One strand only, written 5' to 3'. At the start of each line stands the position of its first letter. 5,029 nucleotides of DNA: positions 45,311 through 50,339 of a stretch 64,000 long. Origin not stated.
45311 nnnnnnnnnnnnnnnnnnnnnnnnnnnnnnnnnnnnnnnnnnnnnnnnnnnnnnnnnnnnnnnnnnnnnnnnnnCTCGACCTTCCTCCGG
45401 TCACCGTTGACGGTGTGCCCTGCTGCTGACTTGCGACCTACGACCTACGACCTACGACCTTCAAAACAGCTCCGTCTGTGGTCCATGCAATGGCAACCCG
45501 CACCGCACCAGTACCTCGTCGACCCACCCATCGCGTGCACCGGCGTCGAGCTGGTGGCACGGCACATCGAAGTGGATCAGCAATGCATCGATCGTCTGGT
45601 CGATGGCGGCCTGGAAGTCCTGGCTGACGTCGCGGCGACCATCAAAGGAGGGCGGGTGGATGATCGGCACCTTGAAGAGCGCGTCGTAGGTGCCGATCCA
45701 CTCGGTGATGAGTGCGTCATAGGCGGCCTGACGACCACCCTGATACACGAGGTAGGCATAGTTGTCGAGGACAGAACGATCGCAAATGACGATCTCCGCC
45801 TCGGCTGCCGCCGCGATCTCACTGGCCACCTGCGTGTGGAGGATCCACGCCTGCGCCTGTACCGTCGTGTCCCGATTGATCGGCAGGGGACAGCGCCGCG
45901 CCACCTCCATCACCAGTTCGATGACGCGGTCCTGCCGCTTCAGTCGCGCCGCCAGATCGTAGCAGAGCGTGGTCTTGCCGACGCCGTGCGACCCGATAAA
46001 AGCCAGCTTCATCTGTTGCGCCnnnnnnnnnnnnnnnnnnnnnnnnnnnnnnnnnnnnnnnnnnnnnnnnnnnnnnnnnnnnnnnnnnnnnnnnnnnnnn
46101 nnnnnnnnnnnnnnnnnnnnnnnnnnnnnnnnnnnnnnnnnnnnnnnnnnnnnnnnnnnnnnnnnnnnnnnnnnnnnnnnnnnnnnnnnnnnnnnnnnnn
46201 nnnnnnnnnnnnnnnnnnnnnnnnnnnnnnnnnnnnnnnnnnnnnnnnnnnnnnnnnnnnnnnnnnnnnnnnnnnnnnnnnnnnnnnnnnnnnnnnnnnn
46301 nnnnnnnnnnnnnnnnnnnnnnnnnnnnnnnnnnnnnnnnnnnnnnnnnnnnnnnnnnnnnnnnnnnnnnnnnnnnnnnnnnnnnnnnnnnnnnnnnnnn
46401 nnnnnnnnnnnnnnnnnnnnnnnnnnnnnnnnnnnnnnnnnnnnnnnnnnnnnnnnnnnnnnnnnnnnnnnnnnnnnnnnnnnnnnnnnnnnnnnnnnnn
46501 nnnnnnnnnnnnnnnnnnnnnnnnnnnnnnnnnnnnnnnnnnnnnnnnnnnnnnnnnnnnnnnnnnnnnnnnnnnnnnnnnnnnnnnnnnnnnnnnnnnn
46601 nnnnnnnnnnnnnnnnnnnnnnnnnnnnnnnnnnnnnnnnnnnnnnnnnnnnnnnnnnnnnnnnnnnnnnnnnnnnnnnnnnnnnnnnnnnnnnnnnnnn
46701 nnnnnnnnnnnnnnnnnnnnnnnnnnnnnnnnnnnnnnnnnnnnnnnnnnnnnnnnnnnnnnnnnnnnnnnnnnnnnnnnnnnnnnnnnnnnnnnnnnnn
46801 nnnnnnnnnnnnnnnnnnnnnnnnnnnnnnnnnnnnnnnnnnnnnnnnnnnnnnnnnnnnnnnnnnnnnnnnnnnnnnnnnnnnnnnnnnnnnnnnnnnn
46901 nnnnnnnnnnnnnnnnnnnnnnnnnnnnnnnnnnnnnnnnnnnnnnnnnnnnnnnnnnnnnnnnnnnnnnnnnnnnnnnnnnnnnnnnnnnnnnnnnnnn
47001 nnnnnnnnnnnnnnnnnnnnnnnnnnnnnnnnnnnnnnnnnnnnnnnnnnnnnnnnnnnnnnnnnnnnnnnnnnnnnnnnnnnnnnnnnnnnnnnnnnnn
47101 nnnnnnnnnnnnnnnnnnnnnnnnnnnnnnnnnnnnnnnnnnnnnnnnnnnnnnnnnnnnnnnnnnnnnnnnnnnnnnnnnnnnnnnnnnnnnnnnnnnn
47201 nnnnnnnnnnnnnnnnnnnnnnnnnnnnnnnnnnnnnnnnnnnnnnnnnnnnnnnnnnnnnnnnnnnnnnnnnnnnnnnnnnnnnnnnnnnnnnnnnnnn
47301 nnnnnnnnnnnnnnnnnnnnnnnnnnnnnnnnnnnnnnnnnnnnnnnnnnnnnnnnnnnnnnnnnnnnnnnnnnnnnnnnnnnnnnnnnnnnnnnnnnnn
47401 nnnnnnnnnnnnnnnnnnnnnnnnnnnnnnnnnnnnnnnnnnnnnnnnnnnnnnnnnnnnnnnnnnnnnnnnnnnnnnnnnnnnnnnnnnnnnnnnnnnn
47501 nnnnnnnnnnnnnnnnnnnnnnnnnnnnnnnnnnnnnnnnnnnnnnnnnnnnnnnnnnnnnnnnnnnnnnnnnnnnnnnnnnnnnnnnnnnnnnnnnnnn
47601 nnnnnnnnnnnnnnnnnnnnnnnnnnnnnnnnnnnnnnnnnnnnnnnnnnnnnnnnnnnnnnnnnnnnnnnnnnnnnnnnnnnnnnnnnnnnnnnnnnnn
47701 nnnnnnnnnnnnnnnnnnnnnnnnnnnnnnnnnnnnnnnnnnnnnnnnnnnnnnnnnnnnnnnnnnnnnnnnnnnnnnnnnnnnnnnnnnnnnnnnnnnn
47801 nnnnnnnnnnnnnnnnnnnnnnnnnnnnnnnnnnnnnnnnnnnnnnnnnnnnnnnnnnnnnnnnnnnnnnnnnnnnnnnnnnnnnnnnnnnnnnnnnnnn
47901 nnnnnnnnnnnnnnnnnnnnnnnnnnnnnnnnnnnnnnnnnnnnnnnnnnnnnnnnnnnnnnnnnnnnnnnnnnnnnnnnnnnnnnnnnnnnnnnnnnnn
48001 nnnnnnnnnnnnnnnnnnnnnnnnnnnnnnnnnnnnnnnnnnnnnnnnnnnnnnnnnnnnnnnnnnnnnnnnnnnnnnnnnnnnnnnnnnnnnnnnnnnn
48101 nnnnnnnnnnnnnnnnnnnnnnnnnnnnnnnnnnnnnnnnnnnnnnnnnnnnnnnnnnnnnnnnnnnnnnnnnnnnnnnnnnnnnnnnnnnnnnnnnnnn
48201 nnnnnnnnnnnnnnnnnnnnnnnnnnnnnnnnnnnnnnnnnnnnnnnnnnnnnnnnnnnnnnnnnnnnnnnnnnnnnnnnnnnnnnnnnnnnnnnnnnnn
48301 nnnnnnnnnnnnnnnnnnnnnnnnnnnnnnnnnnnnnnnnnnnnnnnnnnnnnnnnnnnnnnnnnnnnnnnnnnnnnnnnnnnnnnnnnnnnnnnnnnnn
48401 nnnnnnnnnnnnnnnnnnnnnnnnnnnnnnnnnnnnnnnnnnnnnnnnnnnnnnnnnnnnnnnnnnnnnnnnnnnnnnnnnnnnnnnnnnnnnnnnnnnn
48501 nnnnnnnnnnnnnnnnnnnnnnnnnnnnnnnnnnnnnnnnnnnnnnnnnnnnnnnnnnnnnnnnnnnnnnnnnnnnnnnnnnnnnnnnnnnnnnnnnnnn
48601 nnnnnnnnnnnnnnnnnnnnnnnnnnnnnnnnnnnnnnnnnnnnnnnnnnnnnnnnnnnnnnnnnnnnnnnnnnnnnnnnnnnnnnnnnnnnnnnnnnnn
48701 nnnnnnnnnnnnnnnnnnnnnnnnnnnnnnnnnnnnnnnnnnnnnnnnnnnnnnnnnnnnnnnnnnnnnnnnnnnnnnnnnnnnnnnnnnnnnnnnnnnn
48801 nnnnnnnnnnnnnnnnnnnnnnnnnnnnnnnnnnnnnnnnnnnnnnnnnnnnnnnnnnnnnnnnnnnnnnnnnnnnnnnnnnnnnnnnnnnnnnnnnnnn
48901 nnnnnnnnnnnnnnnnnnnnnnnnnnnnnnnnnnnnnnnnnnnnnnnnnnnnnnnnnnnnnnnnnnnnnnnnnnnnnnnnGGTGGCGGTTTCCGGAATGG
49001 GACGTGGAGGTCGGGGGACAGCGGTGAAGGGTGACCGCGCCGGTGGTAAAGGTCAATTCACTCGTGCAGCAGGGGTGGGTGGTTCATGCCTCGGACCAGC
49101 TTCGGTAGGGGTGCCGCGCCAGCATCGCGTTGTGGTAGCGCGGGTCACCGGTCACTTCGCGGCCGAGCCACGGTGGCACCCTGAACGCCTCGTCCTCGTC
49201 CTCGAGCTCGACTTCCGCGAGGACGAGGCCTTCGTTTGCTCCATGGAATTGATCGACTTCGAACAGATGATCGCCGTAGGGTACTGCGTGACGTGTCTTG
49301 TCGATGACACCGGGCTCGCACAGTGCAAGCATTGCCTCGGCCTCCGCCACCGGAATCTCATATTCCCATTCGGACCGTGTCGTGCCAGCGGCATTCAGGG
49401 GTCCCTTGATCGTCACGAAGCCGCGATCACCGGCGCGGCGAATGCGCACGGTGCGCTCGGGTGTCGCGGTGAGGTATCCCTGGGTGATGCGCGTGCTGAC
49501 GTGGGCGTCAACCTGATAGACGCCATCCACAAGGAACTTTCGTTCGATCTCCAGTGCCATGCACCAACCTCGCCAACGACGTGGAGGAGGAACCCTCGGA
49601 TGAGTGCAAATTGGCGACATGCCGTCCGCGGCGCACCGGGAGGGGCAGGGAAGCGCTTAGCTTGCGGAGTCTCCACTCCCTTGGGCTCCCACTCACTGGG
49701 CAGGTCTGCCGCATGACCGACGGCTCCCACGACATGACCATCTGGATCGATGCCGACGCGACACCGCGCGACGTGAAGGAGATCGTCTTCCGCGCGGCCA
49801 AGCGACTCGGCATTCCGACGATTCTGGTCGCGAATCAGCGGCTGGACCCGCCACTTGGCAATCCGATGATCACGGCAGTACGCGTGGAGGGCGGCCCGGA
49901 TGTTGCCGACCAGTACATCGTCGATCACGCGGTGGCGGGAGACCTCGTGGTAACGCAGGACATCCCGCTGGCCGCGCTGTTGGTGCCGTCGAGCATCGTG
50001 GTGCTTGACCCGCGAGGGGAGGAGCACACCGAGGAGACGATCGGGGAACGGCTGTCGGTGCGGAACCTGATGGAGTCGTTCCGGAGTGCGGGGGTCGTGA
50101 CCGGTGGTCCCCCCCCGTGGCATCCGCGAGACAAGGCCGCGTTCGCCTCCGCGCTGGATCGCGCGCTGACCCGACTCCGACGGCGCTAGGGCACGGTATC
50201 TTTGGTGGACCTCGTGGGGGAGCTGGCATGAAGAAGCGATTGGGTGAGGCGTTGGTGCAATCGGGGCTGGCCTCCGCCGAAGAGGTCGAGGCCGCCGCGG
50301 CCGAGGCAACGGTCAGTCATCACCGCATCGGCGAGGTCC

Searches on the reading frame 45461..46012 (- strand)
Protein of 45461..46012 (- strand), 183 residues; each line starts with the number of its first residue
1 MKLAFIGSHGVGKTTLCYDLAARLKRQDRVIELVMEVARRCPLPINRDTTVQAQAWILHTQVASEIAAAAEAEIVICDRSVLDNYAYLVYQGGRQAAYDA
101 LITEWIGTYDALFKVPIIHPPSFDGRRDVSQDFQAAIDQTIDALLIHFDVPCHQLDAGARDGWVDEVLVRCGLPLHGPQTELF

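Call 8: search_protein_families(library=pfam, proteins=[window:45461-46012:-])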
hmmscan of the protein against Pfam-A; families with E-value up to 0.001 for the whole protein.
window:45461-46012:- (183 aa): 2 families
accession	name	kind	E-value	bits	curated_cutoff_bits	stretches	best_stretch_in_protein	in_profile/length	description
PF13521.12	AAA_28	-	2.3e-16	60.9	27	1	3-157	2-158/164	AAA domain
PF02223.23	Thymidylate_kin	-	0.00049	20.3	27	0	63-93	70-101/185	Thymidylate kinase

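Call 61: find_encoding_contigs(protein=window:45461-46012:-, flank=3000, max_places=10)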
Protein window:45461-46012:- (183 aa): no gene with exactly this product is on record in the collection.

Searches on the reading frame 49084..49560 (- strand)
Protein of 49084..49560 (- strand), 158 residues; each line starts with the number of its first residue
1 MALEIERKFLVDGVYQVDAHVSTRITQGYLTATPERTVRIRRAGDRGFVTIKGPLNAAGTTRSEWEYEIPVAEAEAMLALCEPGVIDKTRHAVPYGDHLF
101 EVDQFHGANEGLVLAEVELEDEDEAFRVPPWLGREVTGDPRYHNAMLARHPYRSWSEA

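Call 63: search_protein_families(library=pfam, proteins=[window:49084-49560:-])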
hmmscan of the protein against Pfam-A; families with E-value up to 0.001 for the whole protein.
window:49084-49560:- (158 aa): 1 family
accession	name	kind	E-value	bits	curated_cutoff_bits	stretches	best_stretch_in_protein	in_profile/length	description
PF01928.26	CYTH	-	9.5e-16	58.6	23.2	1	3-135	2-159/179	CYTH domain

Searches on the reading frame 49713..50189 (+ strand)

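Call 63: search_protein_families(library=pfam, proteins=[window:49713-50189:+])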
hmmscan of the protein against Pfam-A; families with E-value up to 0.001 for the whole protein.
window:49713-50189:+ (158 aa): 1 family
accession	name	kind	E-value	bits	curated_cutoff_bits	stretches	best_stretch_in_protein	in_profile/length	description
PF02639.20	DUF188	-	5.8e-42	142.9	24.3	1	24-154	1-130/130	Uncharacterized BCR, YaiI/YqxD family COG1671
